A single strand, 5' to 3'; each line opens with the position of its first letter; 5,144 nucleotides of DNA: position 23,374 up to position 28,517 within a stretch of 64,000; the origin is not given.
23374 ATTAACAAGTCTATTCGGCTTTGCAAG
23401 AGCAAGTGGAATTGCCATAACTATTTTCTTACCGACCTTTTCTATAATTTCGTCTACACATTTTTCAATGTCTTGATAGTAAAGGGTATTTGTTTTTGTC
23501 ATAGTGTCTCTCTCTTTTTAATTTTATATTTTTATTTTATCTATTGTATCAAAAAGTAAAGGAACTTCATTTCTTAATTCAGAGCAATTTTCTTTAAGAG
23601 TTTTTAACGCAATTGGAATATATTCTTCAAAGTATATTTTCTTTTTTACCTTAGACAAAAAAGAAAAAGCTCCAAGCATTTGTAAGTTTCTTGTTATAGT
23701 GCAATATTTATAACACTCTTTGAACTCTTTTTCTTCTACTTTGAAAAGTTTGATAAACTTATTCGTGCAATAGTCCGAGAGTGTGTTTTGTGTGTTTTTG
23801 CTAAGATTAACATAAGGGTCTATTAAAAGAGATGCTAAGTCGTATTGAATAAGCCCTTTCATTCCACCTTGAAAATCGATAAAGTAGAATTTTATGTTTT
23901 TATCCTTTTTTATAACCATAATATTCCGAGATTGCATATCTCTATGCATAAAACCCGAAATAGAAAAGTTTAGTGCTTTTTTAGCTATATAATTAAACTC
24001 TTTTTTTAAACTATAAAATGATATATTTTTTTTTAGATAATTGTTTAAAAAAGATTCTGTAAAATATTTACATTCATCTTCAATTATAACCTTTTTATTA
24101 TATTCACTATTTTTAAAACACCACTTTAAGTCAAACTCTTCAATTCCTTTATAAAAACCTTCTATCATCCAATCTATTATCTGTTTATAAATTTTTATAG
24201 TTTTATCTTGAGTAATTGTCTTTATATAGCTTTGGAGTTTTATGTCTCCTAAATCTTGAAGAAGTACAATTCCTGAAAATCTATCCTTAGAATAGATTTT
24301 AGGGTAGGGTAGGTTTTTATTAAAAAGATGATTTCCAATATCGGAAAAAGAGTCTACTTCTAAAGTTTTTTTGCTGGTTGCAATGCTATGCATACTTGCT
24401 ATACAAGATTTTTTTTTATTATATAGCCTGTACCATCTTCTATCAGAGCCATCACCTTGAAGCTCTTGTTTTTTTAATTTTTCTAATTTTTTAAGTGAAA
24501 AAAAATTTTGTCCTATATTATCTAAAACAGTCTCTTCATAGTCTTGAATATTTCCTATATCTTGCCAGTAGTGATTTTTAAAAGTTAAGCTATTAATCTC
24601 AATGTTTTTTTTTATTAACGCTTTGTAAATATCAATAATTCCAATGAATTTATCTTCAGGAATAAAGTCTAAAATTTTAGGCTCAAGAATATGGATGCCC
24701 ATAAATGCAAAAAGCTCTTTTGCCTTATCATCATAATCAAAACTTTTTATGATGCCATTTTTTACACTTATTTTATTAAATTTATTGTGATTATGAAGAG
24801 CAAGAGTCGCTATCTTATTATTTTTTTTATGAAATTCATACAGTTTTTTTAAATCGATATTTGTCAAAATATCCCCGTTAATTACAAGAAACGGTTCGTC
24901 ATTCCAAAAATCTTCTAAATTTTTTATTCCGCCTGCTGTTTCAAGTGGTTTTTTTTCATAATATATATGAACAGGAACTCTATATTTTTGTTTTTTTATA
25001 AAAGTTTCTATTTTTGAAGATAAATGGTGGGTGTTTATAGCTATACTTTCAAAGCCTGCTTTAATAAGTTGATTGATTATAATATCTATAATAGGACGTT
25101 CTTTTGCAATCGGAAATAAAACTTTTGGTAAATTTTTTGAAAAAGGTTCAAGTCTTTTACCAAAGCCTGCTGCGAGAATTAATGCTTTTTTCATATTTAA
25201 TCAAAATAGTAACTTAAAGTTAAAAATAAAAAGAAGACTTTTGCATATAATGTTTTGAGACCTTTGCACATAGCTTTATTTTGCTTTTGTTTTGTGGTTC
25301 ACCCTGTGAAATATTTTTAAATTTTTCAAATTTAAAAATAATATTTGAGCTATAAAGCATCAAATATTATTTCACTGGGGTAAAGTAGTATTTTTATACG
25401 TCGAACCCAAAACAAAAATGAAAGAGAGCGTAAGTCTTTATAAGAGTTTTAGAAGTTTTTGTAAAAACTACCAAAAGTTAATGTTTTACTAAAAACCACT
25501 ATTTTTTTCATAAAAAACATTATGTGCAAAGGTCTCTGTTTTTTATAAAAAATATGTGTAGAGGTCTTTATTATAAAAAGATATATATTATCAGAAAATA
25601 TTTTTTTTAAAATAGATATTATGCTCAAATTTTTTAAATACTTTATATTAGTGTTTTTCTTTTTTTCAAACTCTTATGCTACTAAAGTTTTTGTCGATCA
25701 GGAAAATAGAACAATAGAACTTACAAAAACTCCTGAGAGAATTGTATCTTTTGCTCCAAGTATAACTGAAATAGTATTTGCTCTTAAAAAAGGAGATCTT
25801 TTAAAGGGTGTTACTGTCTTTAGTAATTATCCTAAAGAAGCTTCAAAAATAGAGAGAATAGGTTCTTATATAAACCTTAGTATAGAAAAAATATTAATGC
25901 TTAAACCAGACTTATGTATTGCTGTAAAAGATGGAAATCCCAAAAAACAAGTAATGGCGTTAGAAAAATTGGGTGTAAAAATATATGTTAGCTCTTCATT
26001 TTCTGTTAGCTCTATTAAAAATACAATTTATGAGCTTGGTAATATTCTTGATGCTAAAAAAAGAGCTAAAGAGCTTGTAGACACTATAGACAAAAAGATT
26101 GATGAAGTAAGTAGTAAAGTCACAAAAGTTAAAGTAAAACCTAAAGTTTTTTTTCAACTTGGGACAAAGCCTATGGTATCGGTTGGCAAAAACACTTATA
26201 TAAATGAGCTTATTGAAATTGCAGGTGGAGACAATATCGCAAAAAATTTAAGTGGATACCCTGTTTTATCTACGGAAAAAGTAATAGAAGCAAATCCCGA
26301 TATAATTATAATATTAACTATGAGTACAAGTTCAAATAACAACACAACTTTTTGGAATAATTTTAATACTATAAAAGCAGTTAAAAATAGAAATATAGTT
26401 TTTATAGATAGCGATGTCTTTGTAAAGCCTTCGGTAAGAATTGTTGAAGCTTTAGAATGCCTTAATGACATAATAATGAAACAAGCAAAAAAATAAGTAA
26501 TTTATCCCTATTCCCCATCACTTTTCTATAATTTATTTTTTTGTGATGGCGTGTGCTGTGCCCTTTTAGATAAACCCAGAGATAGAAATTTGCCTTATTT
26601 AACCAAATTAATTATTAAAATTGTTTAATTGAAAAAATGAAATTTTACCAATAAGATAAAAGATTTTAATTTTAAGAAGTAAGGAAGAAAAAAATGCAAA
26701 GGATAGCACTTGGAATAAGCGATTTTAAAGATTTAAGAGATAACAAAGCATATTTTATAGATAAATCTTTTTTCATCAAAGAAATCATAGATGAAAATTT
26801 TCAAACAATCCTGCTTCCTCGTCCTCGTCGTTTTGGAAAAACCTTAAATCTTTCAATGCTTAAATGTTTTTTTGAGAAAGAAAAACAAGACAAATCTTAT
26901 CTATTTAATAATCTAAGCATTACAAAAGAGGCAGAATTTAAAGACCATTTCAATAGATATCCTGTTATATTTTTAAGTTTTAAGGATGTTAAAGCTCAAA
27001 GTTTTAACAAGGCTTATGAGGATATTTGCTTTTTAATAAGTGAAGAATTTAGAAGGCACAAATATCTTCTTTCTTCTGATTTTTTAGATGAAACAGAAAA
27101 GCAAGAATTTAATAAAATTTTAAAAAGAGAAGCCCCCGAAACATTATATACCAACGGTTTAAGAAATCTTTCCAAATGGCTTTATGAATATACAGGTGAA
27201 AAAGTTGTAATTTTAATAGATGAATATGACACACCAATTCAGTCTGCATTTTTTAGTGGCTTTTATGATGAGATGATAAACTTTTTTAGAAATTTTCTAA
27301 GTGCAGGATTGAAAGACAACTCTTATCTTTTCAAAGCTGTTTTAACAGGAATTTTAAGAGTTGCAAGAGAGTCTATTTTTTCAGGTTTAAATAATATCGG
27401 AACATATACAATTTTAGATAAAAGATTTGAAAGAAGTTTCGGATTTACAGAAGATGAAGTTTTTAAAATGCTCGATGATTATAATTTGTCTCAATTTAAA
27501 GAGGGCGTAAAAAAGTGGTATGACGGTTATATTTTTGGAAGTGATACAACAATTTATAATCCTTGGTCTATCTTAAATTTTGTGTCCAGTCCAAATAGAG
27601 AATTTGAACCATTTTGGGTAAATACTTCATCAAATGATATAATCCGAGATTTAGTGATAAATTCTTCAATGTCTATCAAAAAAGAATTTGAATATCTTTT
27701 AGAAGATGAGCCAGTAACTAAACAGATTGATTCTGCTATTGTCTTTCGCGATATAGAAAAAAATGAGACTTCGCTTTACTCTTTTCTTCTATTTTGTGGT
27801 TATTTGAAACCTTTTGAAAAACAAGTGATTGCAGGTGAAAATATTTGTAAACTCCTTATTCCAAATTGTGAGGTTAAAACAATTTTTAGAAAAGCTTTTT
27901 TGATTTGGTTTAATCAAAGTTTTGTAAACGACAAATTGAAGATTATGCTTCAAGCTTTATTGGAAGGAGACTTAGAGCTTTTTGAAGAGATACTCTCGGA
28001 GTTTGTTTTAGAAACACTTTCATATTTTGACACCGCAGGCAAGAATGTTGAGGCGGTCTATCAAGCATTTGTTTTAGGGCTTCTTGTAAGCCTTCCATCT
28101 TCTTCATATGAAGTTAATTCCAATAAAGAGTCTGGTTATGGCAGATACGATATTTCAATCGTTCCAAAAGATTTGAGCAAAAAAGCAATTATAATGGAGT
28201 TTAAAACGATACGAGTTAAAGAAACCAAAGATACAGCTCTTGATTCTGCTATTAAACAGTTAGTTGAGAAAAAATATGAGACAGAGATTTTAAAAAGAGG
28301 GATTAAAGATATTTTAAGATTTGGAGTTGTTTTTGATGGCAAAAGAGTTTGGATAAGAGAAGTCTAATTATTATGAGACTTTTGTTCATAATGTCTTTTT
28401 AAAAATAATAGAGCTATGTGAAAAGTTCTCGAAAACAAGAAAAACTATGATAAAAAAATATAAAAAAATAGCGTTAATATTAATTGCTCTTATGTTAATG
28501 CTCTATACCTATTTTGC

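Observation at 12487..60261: Very dense, structured MITE-like family with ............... termini (12 loci in 48 kb)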

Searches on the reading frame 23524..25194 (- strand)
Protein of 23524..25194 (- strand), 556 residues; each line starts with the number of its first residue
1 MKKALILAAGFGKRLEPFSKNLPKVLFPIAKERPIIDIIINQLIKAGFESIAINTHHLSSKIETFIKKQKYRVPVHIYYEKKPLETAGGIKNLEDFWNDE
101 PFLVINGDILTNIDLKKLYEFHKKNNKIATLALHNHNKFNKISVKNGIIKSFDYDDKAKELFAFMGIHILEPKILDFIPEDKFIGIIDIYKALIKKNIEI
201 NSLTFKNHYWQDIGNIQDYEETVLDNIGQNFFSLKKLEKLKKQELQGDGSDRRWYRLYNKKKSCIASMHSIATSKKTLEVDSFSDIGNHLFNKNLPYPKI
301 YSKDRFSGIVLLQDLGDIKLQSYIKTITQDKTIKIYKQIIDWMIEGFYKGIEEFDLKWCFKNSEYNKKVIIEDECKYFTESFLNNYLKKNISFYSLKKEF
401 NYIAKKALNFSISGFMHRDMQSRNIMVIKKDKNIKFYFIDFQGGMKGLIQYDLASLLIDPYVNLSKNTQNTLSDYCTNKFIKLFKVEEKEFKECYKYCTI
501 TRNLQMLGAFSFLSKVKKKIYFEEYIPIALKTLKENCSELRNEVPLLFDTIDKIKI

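Call 11: search_protein_families(library=ncbifam, proteins=[window:23524-25194:-])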
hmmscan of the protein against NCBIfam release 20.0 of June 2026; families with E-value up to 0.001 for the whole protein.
window:23524-25194:- (556 aa): 28 families (the best 25 are shown)
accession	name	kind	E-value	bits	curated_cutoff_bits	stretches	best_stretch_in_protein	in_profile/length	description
NF045761.1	NAMPUrTaseMurU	equivalog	6.3e-34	117.8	250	1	3-220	2-221/226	N-acetylmuramate alpha-1-phosphate uridylyltransferase MurU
TIGR03992.1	Arch_glmU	subfamily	2e-24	86.2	292.1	1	3-215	2-216/393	bifunctional sugar-1-phosphate nucleotidylyltransferase/acetyltransferase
NF052502.1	man1P_GTase_Rv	exception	2.3e-22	79.3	440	1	3-223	2-227/352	mannose-1-phosphate guanylyltransferase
NF049965.1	GlMnHpPGnyltfHddC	equivalog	1.5e-19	70.5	300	1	3-222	2-217/221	D-glycero-D-manno-heptose 1-phosphate guanosyltransferase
TIGR01208.1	rmlA_long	equivalog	1.2e-18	67.2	320.25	1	3-229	1-240/353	glucose-1-phosphate thymidylyltransferase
NF045697.1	MurNAcPUrMurU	equivalog_domain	1.8e-18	66.8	370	1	5-215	1-217/229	N-acetylmuramate alpha-1-phosphate uridylyltransferase MurU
NF045759.1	NamurgluKinAmgK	equivalog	3.4e-18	65.9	550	1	248-546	28-315/324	N-acetylmuramate/N-acetylglucosamine kinase AmgK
TIGR02623.1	G1P_cyt_trans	equivalog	8.9e-17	61.4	300.25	1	82-219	102-238/255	glucose-1-phosphate cytidylyltransferase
NF041173.1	Sug_nt_acttase_Thmprot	equivalog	2.8e-16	59.4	600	1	3-226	2-230/405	bifunctional sugar-1-phosphate nucleotidylyltransferase/acetyltransferase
NF045698.1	MurGlcNAcKinAmgK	equivalog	5.9e-14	52.1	500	1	279-537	80-338/360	N-acetylmuramate/N-acetylglucosamine kinase AmgK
TIGR01173.1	glmU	equivalog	9.5e-13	47.8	366.85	1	3-146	2-142/452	bifunctional UDP-N-acetylglucosamine diphosphorylase/glucosamine-1-phosphate N-acetyltransferase GlmU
TIGR02091.1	glgC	equivalog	2.9e-12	46.4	424.9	1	4-72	3-70/364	glucose-1-phosphate adenylyltransferase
TIGR01099.1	galU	equivalog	4.7e-12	46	326.8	1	2-68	2-67/261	UTP--glucose-1-phosphate uridylyltransferase GalU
NF041313.1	UDPGP_AglF_Halo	equivalog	1.1e-11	44.7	400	1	3-135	2-132/234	UTP--glucose-1-phosphate uridylyltransferase AglF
NF002772.0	PRK02862.1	equivalog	4.4e-11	42.2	537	2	137-225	182-271/429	glucose-1-phosphate adenylyltransferase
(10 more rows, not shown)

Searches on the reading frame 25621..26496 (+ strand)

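Call 11: search_protein_families(library=ncbifam, proteins=[window:25621-26496:+])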
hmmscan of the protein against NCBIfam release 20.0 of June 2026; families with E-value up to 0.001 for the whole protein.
window:25621-26496:+ (291 aa): 11 families
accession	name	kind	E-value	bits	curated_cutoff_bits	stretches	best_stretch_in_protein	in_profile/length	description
NF002894.0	PRK03379.1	equivalog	1.8e-43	148.6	234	1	35-282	20-259/266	vitamin B12 ABC transporter substrate-binding protein BtuF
TIGR04281.1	peripla_PGF_1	equivalog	4.5e-39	134.5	325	1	26-286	9-265/330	PGF-CTERM-anchored ABC transporter substrate-binding protein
TIGR03659.1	IsdE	equivalog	4e-28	98.4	298.65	1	9-285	11-291/292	heme ABC transporter substrate-binding protein IsdE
NF038402.1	TroA_like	subfamily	3.6e-18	65.9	30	1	40-232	1-186/219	helical backbone metal receptor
TIGR03868.1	F420-O_ABCperi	hypoth_equivalog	1.2e-15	57.5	392.4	1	25-284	4-283/287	putative F420-0 ABC transporter substrate-binding protein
NF008501.1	PRK11411.1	subfamily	8.7e-13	47.9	320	1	8-269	9-276/303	Fe(3+) dicitrate ABC transporter substrate-binding protein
NF010649.0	PRK14048.1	equivalog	1.2e-10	41.1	374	1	76-232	100-269/374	ferrichrome/ferrioxamine B periplasmic transporter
NF052484.1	sider_BP_EitA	equivalog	3.6e-10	39.5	640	1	127-254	152-280/328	siderophore ABC transporter substrate-binding protein EitA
NF047879.1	catechol_SstD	exception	3.5e-09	36.1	450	1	49-267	91-321/343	ferrated catecholamine ABC transporter substrate-binding lipoprotein SstD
NF008200.0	PRK10957.1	equivalog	4.2e-08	32.5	205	0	76-170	107-200/330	Fe2+-enterobactin ABC transporter substrate-binding protein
NF007864.0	PRK10576.1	equivalog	0.00022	20.7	252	1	70-224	71-231/297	Fe(3+)-hydroxamate ABC transporter substrate-binding protein FhuD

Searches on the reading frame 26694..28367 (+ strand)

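Call 11: search_protein_families(library=ncbifam, proteins=[window:26694-28367:+])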
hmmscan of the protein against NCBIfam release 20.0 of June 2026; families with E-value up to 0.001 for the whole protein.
window:26694-28367:+ (557 aa): 0 families

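Call 73: search_protein_families(library=pfam, proteins=[window:26694-28367:+], max_evalue=0.01)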
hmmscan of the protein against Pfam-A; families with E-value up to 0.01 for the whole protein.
window:26694-28367:+ (557 aa): 2 families
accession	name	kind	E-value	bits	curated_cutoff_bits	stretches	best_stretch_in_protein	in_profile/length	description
PF09820.16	AAA-ATPase_like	-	1.5e-46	159.2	26.1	1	6-229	2-201/201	Predicted AAA-ATPase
PF08011.17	PDDEXK_9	-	9.9e-22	77.3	25.5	1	453-556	3-104/105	PD-(D/E)XK nuclease superfamily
